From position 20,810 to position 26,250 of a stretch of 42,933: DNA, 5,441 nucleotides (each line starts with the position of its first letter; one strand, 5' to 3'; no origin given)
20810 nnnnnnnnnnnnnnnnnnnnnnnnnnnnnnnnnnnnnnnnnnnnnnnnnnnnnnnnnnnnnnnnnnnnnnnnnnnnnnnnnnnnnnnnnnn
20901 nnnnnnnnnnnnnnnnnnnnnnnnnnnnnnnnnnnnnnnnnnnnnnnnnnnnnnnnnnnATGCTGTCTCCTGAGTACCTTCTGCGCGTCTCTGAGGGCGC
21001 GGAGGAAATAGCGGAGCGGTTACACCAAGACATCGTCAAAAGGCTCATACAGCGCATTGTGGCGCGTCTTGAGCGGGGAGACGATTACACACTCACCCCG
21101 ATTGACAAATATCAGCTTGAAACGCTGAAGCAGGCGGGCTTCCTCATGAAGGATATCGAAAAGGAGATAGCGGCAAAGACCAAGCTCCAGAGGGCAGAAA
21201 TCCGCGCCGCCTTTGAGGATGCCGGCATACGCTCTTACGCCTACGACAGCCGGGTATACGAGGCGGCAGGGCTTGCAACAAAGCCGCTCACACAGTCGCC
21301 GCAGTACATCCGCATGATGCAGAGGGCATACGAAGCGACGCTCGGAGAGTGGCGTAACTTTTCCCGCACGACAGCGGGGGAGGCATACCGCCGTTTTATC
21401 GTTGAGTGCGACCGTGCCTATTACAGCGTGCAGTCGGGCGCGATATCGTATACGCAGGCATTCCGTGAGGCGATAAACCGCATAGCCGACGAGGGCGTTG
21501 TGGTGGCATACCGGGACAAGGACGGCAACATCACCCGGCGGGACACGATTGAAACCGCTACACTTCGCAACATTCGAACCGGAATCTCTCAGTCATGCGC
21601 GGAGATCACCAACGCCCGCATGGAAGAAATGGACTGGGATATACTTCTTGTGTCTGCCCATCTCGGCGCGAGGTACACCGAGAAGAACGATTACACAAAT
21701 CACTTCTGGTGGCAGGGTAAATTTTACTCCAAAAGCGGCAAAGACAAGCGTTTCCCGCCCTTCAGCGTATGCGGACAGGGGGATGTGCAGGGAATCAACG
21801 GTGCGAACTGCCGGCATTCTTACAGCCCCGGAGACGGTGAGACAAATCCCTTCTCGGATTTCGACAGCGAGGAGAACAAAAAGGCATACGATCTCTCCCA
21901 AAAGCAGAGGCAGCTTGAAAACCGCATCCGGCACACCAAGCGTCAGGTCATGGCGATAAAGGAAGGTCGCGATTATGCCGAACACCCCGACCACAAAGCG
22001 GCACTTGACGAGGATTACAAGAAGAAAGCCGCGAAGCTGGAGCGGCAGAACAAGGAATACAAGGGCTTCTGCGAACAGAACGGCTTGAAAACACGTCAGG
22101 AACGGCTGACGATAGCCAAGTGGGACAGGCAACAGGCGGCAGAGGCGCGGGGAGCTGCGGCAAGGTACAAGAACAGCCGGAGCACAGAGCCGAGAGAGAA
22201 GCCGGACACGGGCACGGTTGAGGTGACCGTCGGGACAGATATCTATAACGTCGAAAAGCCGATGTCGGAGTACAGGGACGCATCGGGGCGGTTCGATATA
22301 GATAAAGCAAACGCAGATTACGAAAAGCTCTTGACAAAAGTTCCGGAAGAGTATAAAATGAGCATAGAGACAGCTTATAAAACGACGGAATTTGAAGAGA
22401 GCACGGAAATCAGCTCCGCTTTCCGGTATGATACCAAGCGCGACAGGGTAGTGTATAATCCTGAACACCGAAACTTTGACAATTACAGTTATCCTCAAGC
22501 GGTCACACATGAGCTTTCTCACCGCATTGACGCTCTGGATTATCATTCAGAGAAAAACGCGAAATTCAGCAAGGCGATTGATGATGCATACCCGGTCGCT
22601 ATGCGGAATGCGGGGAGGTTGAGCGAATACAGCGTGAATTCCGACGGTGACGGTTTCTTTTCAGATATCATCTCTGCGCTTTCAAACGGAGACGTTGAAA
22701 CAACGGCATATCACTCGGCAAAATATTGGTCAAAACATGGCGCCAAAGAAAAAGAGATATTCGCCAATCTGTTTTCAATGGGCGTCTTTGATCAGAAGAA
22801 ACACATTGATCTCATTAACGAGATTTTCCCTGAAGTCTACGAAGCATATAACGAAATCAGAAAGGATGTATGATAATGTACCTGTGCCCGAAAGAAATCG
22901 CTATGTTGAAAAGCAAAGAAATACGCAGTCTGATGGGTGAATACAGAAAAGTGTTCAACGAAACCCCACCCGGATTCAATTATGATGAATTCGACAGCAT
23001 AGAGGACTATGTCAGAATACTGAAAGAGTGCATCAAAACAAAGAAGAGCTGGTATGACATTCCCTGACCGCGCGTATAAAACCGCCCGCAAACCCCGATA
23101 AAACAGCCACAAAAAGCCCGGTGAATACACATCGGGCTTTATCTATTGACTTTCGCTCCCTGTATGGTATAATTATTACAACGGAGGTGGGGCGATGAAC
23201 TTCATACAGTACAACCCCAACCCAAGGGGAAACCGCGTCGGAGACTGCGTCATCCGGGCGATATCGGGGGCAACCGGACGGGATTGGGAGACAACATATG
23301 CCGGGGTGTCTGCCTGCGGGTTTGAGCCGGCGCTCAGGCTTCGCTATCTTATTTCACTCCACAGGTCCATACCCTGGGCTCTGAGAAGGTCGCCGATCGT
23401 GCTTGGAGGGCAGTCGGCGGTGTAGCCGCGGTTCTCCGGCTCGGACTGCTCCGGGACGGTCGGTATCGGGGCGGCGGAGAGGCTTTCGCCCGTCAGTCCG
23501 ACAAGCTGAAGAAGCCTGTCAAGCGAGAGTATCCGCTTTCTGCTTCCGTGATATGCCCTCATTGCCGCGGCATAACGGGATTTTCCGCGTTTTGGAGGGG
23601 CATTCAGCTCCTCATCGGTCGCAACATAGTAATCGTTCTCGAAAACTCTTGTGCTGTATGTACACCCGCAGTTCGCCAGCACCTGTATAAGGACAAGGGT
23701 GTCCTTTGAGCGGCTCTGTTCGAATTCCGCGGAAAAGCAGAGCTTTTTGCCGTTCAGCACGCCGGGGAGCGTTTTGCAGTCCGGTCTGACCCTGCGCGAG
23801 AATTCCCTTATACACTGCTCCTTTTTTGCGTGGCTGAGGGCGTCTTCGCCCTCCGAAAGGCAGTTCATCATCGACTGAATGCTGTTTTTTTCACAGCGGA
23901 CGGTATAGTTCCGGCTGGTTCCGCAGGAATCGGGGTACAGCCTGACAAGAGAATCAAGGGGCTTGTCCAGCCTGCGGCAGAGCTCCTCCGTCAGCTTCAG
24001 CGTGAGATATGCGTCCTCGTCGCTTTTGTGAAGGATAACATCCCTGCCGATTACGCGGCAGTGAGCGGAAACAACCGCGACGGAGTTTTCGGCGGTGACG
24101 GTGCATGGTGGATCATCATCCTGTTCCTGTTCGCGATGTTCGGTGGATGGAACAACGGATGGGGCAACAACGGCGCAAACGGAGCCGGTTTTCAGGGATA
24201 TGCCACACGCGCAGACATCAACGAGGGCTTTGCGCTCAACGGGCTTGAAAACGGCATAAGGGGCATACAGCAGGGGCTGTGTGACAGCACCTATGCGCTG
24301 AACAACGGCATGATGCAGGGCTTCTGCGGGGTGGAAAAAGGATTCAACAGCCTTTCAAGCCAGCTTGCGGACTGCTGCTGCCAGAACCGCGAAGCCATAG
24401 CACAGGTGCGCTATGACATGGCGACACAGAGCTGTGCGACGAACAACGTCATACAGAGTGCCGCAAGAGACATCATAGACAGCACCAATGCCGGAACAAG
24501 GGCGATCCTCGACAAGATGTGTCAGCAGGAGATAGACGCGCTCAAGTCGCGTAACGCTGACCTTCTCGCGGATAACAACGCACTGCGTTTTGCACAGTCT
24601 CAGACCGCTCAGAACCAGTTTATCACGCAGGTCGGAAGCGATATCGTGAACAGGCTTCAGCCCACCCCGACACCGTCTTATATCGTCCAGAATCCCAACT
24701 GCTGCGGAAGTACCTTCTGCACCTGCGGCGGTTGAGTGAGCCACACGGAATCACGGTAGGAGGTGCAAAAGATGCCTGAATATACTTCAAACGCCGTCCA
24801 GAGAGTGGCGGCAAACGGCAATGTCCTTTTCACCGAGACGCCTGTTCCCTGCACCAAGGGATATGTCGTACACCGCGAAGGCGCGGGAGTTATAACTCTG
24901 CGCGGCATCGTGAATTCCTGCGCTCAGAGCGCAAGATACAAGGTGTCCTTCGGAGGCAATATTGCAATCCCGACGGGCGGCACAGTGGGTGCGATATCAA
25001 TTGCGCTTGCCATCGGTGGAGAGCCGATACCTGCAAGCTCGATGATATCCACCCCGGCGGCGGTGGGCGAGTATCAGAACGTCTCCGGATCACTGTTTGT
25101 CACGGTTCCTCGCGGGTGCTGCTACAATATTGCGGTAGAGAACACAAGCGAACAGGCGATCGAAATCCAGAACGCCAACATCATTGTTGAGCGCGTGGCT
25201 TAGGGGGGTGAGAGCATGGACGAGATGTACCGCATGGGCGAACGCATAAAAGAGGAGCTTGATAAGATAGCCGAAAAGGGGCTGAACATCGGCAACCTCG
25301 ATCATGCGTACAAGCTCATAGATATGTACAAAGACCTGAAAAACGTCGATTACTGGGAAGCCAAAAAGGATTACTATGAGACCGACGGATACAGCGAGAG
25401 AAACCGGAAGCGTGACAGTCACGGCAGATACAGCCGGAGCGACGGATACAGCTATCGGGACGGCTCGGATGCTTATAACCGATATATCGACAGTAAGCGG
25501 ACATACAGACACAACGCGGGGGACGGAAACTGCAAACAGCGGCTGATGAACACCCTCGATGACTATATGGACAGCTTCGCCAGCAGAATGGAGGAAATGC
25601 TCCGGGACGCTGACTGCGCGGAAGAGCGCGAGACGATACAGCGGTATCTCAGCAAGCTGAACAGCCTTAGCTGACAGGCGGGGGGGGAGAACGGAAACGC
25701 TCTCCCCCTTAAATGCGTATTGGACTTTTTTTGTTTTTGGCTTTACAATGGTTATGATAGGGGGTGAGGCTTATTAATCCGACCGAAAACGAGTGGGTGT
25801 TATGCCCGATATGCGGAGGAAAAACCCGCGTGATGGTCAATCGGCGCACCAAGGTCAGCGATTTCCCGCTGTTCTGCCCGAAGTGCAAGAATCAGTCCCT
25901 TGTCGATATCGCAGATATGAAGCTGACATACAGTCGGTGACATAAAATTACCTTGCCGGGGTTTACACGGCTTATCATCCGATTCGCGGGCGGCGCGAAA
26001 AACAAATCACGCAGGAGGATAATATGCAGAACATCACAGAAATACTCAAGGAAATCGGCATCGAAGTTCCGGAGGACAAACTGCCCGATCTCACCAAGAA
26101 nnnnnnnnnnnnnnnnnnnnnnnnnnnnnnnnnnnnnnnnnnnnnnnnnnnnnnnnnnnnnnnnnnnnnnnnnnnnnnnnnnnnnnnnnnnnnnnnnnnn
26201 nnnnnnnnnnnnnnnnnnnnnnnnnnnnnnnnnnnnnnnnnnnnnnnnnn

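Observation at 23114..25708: Self-contained accessory island inside the head module: own promoter, two gene wrecks, and a Cys-rich / BclA-C-like / RSY-rich three-gene cassette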

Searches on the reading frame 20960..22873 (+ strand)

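Call 10: search_protein_families(library=pfam, max_evalue=0.1, proteins=[window:20960-22873:+])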
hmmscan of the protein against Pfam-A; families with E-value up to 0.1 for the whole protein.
window:20960-22873:+ (637 aa): 2 families
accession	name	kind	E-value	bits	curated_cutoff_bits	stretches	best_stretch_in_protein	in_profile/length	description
PF06152.16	Phage_min_cap2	-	2.8e-63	214.5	26.3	1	2-372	1-366/366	Phage minor capsid protein 2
PF17939.6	TetR_C_30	-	0.047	14.4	26.3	0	114-154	19-59/115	Tetracyclin repressor-like, C-terminal domain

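Call 11: search_protein_families(library=phrogs, max_evalue=0.1, proteins=[window:20960-22873:+])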
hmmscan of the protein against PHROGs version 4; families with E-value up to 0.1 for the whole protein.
window:20960-22873:+ (637 aa): 2 families
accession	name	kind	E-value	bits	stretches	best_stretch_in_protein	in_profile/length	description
phrog_581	-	head and packaging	1.5e-80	272.9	1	1-511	19-498/564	minor head protein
phrog_4728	-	head and packaging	2.6e-13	50.6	1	463-633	368-581/591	head morphogenesis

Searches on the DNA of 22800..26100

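Call 103: search_rna_families(source=window, start=22800, end=26100, threshold=evalue, max_evalue=1)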
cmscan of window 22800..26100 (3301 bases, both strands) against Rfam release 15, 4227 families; matches with E-value up to 1: 0.
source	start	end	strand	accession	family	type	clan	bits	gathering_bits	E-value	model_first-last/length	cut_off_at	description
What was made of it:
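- Tried and rejected: Rfam found nothing in the region (call 103).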

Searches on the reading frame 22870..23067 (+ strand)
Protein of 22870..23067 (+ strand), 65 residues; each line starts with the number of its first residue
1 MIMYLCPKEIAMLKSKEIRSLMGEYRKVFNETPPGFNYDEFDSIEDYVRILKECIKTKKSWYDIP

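Call 10: search_protein_families(library=pfam, max_evalue=0.1, proteins=[window:22870-23067:+])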
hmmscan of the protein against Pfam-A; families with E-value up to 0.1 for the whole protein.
window:22870-23067:+ (65 aa): 1 family
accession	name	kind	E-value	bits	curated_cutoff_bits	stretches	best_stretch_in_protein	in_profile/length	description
PF11149.13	DUF2924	-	0.097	13.4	31.2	0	8-38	2-32/135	Protein of unknown function (DUF2924)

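Call 11: search_protein_families(library=phrogs, max_evalue=0.1, proteins=[window:22870-23067:+])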
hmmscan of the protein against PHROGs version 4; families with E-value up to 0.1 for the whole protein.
window:22870-23067:+ (65 aa): 2 families
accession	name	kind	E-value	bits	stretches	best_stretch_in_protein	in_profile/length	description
phrog_8816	-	unknown function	1.5e-06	29.1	1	12-56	5-49/50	-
phrog_20520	-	unknown function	0.018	15.8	1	24-57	8-41/252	-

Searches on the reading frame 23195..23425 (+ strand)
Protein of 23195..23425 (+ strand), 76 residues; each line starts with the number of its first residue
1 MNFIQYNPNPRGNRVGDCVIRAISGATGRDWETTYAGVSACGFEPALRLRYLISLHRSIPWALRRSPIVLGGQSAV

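Call 10: search_protein_families(library=pfam, max_evalue=0.1, proteins=[window:23195-23425:+])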
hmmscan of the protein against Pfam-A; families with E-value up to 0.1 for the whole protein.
window:23195-23425:+ (76 aa): 0 families

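Call 11: search_protein_families(library=phrogs, max_evalue=0.1, proteins=[window:23195-23425:+])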
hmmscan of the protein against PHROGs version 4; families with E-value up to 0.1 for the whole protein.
window:23195-23425:+ (76 aa): 2 families
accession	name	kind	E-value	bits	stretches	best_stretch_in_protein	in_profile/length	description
phrog_3754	-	unknown function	3.1e-07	31.7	1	3-37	8-43/145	-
phrog_15863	-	unknown function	0.011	16.1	1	1-34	1-34/312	-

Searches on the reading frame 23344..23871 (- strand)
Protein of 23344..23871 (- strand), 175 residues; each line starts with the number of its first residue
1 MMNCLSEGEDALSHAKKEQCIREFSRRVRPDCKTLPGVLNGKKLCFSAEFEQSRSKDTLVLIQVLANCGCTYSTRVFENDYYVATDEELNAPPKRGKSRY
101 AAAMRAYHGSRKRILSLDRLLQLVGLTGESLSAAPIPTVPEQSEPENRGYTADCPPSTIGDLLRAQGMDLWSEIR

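Call 94: find_encoding_contigs(protein=window:23344-23871:-, flank=10000, max_places=6)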
Protein window:23344-23871:- (175 aa): 10 contigs read that carry it; 6 places shown.
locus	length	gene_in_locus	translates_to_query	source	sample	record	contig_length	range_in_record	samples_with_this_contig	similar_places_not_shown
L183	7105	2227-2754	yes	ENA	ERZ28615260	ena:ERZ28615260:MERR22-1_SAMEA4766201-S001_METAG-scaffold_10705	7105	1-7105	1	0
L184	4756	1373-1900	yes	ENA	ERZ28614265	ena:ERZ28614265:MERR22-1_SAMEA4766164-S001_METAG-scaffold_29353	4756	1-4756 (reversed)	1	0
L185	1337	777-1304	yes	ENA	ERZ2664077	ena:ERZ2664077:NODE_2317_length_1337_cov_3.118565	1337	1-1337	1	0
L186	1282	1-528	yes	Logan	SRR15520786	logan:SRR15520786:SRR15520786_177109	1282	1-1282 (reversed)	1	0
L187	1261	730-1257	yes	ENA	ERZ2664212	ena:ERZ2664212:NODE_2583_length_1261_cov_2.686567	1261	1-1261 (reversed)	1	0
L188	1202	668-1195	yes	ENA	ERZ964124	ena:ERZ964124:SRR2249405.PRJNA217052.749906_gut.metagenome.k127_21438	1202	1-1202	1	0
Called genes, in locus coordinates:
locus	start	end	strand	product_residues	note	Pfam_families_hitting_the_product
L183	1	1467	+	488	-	?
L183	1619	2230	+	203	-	-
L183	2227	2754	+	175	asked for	-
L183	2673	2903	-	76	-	-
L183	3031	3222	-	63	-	-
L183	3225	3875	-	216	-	-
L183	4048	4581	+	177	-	-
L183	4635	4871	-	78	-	-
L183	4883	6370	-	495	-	-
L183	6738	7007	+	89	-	-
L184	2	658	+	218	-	?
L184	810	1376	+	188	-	-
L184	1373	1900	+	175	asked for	-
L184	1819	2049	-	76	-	-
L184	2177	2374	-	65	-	-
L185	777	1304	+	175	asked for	-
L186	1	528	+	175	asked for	?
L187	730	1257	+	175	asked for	-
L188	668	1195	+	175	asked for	-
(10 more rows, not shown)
